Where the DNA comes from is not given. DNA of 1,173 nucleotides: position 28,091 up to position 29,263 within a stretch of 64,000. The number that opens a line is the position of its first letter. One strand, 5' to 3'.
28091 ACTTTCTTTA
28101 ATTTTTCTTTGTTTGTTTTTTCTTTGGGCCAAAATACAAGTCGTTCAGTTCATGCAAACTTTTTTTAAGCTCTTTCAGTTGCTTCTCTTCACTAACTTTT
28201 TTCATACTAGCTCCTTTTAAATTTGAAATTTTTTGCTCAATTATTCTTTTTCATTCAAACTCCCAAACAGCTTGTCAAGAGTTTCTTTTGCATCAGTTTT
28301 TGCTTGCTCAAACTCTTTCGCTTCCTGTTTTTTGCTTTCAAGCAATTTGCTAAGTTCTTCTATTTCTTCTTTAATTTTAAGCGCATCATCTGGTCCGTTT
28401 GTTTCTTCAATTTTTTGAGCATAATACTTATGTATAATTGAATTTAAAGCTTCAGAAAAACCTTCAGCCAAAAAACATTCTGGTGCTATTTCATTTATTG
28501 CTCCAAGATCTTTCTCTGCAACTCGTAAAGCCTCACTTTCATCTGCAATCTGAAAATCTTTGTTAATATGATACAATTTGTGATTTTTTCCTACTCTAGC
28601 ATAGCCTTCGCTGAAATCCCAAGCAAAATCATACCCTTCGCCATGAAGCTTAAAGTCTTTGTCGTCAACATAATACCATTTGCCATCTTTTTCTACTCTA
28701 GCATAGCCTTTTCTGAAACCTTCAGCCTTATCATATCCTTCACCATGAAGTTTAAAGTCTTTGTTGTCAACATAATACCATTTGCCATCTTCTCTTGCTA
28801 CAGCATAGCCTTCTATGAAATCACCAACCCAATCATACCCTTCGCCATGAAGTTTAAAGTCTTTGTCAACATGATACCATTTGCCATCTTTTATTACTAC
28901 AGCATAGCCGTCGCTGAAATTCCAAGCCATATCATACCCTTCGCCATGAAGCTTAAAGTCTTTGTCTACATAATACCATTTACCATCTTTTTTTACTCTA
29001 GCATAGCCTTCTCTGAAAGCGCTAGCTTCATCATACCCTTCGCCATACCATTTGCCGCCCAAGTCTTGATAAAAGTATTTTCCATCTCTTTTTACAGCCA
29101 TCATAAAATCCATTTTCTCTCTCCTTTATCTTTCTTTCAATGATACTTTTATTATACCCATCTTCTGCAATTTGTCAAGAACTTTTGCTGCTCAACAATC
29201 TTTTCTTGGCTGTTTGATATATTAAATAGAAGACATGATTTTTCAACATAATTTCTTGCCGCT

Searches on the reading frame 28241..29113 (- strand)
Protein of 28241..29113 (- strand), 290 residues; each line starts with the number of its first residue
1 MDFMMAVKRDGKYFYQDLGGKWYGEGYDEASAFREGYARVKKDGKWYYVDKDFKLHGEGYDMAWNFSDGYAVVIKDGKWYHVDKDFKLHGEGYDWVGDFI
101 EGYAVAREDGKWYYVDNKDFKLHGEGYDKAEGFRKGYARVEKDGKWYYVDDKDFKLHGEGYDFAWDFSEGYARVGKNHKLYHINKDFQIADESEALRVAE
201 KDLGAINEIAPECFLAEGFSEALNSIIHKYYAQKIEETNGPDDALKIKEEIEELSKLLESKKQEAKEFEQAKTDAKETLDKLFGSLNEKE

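Call 69: search_protein_families(library=pfam, proteins=[window:28241-29113:-], max_evalue=0.0001)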
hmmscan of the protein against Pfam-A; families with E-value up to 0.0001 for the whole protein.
window:28241-29113:- (290 aa): 4 families
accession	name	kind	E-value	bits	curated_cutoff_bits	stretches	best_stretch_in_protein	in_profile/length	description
PF14903.11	WG_beta_rep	-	6.4e-25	87.3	25.6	2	27-46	16-35/35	WG containing repeat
PF17760.6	UvrA_inter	-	5.6e-06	26.6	23.3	0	32-56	40-64/109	UvrA interaction domain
PF06938.16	DUF1285_N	-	6.1e-06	26.4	29.3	0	39-52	17-30/67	Domain of unknown function (DUF1285), N-terminal domain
PF01473.26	Choline_bind_1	-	1.4e-05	25.6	20.5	0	40-52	4-16/19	Putative cell wall binding repeat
